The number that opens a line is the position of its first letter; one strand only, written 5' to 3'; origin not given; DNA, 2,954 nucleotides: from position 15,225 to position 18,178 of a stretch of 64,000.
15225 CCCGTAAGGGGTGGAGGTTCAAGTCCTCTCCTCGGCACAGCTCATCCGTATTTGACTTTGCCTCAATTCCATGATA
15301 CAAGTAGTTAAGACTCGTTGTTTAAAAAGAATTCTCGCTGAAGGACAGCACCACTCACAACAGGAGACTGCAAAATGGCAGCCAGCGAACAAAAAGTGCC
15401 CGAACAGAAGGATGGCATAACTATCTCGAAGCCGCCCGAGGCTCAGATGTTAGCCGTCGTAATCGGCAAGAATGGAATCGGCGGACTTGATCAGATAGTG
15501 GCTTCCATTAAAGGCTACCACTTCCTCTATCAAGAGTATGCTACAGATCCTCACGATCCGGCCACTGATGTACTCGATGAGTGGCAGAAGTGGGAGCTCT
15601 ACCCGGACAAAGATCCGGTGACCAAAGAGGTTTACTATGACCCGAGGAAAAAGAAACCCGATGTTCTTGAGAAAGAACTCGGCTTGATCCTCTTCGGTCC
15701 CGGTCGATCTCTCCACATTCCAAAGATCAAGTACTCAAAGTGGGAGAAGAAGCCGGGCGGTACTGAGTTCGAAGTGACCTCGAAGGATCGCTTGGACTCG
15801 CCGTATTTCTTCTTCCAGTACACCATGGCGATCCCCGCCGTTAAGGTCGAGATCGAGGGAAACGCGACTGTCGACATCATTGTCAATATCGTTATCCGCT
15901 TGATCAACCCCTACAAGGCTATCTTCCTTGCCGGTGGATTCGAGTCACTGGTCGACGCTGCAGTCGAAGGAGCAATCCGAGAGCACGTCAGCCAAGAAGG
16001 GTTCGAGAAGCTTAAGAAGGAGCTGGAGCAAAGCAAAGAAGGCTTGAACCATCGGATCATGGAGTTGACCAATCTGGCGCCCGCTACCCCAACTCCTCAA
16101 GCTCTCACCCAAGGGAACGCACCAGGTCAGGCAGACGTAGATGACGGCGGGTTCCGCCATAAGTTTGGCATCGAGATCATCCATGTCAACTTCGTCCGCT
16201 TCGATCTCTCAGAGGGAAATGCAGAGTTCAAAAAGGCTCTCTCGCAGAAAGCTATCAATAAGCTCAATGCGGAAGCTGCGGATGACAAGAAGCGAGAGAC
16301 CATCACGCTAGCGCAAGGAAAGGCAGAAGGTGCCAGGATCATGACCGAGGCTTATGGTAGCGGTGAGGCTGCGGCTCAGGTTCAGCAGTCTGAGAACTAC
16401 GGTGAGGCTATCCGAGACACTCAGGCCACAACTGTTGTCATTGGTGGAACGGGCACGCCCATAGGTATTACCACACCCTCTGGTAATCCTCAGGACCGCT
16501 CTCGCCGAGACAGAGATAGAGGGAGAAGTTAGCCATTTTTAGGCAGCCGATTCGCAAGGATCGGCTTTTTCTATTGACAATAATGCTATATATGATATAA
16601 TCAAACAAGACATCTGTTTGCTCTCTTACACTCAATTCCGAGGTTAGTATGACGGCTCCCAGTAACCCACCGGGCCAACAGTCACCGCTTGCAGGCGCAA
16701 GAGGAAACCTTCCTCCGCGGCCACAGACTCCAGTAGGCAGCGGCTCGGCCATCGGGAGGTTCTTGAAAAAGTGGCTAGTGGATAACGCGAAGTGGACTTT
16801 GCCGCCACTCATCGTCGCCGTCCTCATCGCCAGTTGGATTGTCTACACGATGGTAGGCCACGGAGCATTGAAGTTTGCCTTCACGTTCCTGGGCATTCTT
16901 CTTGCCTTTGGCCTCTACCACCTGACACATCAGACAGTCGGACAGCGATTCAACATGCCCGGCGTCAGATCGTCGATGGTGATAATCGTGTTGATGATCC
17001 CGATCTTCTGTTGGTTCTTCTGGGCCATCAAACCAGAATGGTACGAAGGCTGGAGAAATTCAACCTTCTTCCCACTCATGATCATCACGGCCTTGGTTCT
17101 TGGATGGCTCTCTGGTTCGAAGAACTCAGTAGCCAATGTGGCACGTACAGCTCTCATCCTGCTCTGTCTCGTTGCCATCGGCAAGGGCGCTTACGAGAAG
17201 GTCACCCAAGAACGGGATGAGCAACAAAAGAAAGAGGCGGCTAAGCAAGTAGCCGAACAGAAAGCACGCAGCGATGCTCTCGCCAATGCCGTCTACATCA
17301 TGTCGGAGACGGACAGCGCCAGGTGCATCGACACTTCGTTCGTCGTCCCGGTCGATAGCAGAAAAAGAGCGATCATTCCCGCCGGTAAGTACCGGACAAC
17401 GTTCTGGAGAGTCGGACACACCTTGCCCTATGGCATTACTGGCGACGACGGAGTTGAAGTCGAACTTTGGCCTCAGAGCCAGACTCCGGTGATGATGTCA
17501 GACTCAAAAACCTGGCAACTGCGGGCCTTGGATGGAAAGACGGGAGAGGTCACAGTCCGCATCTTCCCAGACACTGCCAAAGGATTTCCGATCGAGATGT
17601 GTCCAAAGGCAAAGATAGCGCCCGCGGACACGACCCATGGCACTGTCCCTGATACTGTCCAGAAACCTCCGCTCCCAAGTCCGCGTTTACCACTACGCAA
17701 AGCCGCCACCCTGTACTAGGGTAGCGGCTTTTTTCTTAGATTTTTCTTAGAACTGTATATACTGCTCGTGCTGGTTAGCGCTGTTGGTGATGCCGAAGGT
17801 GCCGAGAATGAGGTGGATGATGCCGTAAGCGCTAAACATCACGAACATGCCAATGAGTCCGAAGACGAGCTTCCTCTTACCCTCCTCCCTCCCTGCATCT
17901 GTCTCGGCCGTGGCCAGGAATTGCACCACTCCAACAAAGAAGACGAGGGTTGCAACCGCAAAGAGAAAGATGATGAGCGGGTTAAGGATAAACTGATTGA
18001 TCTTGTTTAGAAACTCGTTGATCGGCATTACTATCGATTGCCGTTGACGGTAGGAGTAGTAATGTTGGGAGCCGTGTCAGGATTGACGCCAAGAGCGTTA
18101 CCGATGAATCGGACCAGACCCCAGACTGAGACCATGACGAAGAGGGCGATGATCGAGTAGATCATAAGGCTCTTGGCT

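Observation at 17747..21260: Tandem array of six divergent VirB2/TrbC-like two-helix pilin-family genes adjacent to an orphan solute-binding protein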

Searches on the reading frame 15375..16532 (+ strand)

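Call 3: search_protein_families(library=pfam, proteins=[window:15375-16532:+], max_evalue=1)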
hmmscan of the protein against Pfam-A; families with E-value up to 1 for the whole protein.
window:15375-16532:+ (385 aa): 1 family
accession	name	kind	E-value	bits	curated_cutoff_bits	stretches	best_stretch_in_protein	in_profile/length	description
PF03449.20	GreA_GreB_N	-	0.15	12.7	24.5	0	205-222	3-20/71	Transcription elongation factor, N-terminal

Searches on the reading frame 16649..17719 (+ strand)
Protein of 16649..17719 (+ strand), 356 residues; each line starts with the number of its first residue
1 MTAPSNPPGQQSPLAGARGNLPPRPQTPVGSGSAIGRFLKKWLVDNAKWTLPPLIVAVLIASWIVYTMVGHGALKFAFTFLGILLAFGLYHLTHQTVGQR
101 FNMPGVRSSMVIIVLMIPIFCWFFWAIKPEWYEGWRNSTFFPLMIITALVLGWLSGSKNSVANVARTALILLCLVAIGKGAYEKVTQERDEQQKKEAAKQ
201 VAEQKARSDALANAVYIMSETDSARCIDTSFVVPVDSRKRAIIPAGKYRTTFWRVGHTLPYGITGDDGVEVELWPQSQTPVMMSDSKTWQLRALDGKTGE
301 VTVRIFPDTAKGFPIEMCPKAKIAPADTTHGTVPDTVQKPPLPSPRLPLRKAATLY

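Call 3: search_protein_families(library=pfam, proteins=[window:16649-17719:+], max_evalue=1)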
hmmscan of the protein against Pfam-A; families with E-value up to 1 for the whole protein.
window:16649-17719:+ (356 aa): 7 families
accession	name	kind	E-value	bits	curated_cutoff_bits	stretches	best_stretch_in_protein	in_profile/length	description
PF09586.16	YfhO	-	0.0041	16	28.5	1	76-209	343-473/835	Bacterial membrane protein YfhO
PF09843.14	DUF2070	-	0.012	14.5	30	1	39-175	4-141/561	Predicted membrane protein (DUF2070)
PF01757.29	Acyl_transf_3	-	0.023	14.2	31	1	46-174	123-252/326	Acyltransferase domain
PF04977.20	DivIC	-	0.17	12.2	28.9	1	170-218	2-50/80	Septum formation initiator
PF09527.15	ATPase_gene1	-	0.18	12.3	26.6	1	28-67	14-53/54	Putative F0F1-ATPase subunit Ca2+/Mg2+ transporter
PF02674.22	Colicin_V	-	0.77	10.2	29.3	1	53-145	51-140/144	Colicin V production protein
PF20444.3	DUF6703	-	0.99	9.7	23.8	1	41-117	45-116/122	Family of unknown function (DUF6703)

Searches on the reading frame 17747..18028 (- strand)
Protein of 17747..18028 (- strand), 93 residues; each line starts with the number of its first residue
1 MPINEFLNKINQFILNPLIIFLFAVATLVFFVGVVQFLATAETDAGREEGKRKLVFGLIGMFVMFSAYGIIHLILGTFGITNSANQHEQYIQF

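Call 3: search_protein_families(library=pfam, proteins=[window:17747-18028:-], max_evalue=1)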
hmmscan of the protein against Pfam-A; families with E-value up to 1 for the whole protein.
window:17747-18028:- (93 aa): 5 families
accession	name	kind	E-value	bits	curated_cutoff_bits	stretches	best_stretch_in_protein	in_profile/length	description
PF18895.5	T4SS_pilin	-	3e-06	27.7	26.6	1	3-73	5-70/71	Type IV secretion system pilin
PF04956.18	TrbC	-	0.00057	20.5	27.9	1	1-72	35-96/98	TrbC/VIRB2 pilin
PF19451.5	DUF5989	-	0.026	15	27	1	5-33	9-37/49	Family of unknown function (DUF5989)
PF09933.14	DUF2165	-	0.033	14.7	24.9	1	18-66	66-115/157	Predicted small integral membrane protein (DUF2165)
PF22571.1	LiaI-LiaF-TM_PspC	-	0.19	11.9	27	0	3-39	12-48/142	PspC transmembrane region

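Call 4: search_protein_families(library=ncbifam, proteins=[window:17747-18028:-], max_evalue=1)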
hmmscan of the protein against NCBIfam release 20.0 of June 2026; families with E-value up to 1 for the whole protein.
window:17747-18028:- (93 aa): 5 families
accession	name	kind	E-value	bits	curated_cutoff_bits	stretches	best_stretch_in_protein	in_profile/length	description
NF045849.1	ICE_MMCAP2_0565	equivalog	4e-05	23.2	40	1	3-77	2-79/80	Mbov_0395 family pilin-like conjugal transfer protein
NF038300.1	EPS_HpsL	equivalog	0.0033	16.1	640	1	11-77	141-205/534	hormogonium polysaccharide biosynthesis protein HpsL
NF033883.1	conj_TraQ_IncI1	equivalog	0.034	14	80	1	7-67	6-65/175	conjugal transfer protein TraQ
NF040945.1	CCC_membrane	equivalog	0.084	13.2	65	1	54-90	6-41/99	CCC motif membrane protein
TIGR03943.1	TIGR03943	equivalog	0.19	11.1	88.8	1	8-53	3-50/221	TIGR03943 family putative permease subunit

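Call 75: search_protein_families(library=phrogs, proteins=[window:17747-18028:-], max_evalue=0.01)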
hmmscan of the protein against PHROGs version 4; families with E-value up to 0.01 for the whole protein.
window:17747-18028:- (93 aa): 1 family
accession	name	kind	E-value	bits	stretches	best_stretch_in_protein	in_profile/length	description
phrog_19507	-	moron, auxiliary metabolic gene and host takeover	0.0037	18.7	1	3-79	4-80/136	membrane protein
